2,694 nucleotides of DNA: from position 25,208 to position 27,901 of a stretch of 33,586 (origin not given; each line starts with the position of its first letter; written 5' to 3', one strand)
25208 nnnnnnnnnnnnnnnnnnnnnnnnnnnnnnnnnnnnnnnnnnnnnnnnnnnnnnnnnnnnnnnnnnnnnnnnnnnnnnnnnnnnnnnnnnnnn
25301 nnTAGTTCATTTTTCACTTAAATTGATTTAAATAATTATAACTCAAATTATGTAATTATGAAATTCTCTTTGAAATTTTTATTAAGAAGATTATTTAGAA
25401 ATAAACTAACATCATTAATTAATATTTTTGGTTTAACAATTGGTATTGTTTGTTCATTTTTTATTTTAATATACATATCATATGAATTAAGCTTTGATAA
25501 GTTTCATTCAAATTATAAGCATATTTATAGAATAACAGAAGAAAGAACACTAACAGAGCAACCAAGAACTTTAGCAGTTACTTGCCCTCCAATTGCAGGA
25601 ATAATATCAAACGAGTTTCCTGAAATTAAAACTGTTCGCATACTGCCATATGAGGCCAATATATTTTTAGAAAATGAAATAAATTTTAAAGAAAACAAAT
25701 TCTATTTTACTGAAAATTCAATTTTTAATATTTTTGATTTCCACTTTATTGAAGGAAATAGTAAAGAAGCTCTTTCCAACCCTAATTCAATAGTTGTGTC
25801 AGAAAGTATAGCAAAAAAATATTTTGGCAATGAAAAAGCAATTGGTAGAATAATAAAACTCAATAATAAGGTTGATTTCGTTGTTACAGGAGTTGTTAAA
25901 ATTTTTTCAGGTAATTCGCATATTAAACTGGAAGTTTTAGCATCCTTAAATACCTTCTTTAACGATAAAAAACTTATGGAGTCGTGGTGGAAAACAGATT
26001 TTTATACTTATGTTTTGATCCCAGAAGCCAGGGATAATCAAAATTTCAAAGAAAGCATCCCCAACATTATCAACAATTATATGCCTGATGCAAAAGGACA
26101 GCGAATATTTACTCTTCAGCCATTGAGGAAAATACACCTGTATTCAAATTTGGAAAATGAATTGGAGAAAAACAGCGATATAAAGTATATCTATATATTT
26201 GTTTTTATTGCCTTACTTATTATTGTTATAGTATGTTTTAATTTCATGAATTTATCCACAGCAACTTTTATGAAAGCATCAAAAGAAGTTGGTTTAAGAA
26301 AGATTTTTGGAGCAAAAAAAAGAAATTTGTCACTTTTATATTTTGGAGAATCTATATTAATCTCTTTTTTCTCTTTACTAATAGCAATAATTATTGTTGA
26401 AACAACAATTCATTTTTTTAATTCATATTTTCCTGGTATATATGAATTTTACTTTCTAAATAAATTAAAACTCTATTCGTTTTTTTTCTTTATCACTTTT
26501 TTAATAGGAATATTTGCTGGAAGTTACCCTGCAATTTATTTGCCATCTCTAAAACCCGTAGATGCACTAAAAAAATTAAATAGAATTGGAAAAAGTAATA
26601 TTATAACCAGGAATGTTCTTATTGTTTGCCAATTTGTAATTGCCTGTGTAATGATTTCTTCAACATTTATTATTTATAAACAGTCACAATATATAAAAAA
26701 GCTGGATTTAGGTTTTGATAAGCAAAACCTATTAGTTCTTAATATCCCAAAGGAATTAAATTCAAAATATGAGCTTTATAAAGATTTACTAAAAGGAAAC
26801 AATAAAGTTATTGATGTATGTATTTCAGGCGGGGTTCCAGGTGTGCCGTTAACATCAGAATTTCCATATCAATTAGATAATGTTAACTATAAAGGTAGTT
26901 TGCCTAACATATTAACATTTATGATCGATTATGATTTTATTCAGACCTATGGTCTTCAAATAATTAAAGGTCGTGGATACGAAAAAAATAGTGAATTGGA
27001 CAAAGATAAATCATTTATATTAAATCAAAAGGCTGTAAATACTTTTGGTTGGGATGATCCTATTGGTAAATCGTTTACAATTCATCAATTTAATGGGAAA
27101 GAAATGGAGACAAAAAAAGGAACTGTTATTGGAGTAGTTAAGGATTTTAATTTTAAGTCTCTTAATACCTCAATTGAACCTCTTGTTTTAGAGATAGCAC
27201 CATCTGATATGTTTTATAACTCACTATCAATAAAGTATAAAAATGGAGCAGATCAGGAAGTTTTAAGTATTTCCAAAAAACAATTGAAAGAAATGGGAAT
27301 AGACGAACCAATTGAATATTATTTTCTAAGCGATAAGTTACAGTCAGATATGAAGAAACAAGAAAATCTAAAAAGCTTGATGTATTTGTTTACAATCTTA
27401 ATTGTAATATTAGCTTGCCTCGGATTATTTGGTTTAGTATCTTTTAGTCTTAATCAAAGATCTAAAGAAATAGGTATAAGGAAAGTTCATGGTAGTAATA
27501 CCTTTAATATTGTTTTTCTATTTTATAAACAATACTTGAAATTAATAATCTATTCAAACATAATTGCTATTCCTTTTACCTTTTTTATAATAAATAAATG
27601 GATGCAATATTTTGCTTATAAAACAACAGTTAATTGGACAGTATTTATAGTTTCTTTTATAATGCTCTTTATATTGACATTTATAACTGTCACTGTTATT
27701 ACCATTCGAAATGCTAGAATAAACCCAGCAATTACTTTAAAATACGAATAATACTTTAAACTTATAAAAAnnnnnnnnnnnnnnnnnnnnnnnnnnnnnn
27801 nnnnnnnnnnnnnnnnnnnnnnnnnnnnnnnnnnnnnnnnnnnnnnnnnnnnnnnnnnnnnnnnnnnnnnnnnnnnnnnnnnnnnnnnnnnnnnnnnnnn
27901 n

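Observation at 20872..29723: Candidate RiPP biosynthetic locus pairing a stand-alone YcaO with an rSAM-SPASM maturase on a microcin-B17-like core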

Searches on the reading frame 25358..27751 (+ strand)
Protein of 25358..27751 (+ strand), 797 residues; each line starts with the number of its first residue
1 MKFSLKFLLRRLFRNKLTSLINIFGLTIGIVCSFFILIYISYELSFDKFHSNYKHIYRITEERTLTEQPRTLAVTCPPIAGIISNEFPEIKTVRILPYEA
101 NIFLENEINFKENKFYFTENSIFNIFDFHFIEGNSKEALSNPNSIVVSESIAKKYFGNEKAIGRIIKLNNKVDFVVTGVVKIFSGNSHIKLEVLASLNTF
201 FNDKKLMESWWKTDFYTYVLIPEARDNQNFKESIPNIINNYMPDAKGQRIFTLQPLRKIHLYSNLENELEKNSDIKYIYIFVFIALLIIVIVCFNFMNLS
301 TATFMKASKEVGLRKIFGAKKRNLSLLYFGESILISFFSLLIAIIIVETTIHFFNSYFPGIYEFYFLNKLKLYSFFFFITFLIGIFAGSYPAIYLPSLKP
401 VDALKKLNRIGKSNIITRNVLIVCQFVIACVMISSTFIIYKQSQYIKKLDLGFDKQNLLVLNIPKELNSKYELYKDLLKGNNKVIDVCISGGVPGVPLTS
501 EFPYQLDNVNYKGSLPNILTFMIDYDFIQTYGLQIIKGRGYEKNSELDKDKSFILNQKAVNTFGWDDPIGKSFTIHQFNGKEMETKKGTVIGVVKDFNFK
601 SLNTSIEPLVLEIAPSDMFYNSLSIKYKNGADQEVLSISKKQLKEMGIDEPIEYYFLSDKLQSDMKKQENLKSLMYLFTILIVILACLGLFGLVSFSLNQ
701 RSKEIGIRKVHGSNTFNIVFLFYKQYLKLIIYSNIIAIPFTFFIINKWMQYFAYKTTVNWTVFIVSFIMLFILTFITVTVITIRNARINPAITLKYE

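Call 3: search_protein_families(library=ncbifam, proteins=[window:25358-27751:+], max_evalue=0.01)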
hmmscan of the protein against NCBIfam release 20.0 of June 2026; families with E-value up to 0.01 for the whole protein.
window:25358-27751:+ (797 aa): 3 families
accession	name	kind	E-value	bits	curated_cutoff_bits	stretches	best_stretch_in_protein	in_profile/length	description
TIGR03434.1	ADOP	subfamily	8.6e-67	225.9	622.3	2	244-797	247-803/803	ADOP family duplicated permease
NF038008.1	ABC_perm_DarB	equivalog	1.9e-48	165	700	1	15-782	8-771/777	darobactin export ABC transporter permease subunit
NF007826.0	PRK10535.1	equivalog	3.5e-10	38.8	966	2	120-405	374-646/648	macrolide ABC transporter ATP-binding protein/permease MacB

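Call 4: search_protein_families(library=pfam, proteins=[window:25358-27751:+], max_evalue=0.01)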
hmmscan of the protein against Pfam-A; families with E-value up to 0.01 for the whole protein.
window:25358-27751:+ (797 aa): 2 families
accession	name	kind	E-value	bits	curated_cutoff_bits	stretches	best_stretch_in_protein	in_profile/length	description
PF12704.14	MacB_PCD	-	2.1e-26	93.9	27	2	19-235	1-205/207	MacB-like periplasmic core domain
PF02687.27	FtsX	-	1.3e-20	74.1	25.5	2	677-790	2-120/120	FtsX-like permease C-terminal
